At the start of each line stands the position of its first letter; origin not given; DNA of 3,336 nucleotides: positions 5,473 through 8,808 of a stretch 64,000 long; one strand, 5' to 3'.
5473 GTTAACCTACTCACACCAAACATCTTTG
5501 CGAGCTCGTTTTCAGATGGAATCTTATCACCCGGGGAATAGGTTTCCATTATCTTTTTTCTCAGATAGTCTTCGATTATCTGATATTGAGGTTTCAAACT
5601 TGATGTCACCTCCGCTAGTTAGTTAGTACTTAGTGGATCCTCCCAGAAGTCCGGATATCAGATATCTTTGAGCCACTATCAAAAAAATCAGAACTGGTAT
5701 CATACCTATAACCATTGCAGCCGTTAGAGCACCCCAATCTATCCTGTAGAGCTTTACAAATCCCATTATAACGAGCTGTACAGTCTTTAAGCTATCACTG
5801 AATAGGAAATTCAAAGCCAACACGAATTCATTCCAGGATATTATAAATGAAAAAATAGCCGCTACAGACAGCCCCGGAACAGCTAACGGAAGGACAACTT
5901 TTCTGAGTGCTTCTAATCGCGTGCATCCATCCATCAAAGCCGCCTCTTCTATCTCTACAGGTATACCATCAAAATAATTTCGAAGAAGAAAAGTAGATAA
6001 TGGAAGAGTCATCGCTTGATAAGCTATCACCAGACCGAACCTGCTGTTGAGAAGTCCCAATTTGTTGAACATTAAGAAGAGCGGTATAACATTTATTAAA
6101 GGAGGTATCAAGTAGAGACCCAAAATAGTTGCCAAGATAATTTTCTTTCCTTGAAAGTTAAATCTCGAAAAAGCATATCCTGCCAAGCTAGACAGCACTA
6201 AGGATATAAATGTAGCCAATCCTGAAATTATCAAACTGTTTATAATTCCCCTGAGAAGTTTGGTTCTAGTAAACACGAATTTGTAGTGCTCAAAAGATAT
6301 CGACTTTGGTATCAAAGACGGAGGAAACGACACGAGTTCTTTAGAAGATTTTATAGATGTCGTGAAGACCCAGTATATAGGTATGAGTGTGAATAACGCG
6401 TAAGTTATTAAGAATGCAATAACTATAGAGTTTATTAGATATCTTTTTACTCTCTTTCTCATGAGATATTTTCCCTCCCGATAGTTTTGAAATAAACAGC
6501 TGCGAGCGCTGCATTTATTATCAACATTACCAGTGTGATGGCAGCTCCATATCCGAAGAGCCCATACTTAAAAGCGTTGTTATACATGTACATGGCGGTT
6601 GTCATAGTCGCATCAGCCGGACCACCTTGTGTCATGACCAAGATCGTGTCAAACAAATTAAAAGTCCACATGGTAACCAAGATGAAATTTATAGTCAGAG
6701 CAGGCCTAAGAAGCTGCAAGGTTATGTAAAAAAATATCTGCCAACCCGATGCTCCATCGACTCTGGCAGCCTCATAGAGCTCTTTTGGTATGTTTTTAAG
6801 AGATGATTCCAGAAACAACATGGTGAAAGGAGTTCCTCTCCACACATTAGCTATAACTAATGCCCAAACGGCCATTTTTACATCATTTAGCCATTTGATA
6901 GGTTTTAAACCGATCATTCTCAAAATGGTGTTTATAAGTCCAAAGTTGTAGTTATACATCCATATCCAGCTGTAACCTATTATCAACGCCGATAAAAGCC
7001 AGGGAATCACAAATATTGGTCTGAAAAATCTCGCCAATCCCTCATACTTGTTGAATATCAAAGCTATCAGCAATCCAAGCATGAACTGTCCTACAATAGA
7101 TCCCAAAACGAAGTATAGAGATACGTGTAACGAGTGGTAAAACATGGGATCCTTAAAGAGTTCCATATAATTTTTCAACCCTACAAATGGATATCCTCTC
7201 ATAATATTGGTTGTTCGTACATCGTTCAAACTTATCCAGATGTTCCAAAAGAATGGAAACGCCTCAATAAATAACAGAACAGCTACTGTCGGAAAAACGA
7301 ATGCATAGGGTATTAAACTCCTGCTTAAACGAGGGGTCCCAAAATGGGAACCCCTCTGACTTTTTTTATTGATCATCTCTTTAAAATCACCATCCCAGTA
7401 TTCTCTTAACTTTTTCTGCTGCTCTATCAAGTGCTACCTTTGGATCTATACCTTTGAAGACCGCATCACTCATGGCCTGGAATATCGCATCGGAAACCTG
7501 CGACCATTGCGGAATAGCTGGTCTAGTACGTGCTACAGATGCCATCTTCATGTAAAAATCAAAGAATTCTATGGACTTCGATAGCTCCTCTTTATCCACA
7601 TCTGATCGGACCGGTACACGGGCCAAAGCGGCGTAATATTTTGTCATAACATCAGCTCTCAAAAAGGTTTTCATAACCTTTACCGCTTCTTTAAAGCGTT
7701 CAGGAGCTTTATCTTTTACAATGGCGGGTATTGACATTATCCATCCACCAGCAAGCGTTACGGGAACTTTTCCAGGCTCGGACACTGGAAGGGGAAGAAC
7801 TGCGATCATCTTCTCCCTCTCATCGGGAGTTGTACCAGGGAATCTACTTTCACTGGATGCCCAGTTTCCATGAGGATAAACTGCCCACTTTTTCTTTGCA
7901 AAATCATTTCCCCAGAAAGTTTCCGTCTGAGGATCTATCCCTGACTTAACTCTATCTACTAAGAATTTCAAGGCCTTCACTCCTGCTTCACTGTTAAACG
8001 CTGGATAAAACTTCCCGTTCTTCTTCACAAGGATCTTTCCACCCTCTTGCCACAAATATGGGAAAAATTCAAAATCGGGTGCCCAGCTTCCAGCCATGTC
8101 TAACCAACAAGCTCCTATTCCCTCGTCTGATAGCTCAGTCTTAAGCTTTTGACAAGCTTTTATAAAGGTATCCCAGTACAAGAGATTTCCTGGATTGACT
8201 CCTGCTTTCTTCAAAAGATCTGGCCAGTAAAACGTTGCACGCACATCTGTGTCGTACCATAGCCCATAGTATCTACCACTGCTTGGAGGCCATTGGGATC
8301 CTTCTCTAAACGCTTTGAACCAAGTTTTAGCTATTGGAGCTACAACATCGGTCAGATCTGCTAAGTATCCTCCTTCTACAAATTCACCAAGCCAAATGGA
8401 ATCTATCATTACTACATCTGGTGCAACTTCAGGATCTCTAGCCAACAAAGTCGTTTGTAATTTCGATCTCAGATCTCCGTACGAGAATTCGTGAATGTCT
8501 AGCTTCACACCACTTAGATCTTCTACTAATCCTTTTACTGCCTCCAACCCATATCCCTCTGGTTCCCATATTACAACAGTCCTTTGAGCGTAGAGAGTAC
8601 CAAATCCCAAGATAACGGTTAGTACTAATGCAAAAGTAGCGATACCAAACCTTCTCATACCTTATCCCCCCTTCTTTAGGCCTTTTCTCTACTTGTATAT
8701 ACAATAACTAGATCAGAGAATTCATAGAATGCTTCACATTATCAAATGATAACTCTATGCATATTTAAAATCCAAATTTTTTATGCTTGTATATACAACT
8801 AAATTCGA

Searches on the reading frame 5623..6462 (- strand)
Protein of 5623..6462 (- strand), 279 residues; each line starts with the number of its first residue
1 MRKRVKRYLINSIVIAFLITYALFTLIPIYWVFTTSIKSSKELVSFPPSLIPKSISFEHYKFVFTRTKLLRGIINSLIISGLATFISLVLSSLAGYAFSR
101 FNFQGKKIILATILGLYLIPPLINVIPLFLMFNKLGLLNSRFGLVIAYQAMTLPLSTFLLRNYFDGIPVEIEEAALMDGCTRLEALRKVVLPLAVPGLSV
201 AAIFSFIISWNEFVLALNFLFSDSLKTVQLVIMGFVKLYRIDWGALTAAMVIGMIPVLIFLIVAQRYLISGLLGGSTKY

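Call 69: search_protein_families(library=pfam, proteins=[window:5623-6462:-], max_evalue=0.00001)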
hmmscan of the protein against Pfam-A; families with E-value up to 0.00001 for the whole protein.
window:5623-6462:- (279 aa): 1 family
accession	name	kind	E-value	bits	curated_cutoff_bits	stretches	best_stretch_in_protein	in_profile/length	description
PF00528.27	BPD_transp_1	-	1.5e-15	57.9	26.4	1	88-269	2-179/184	Binding-protein-dependent transport system inner membrane component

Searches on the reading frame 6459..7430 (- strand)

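Call 69: search_protein_families(library=pfam, proteins=[window:6459-7430:-], max_evalue=0.00001)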
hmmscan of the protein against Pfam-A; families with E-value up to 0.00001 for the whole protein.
window:6459-7430:- (323 aa): 1 family
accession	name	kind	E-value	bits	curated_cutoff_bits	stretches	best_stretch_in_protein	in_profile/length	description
PF00528.27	BPD_transp_1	-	9.9e-20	71.5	26.4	1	116-313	2-175/184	Binding-protein-dependent transport system inner membrane component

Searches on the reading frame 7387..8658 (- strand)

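Call 69: search_protein_families(library=pfam, proteins=[window:7387-8658:-], max_evalue=0.00001)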
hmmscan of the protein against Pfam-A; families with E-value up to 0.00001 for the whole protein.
window:7387-8658:- (423 aa): 2 families
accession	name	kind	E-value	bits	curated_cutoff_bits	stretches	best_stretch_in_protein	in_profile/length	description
PF01547.30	SBP_bac_1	-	5.5e-26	92.7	26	1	49-331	22-299/307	Bacterial extracellular solute-binding protein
PF13416.11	SBP_bac_8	-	1e-20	75.1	27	1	50-358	11-269/279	Bacterial extracellular solute-binding protein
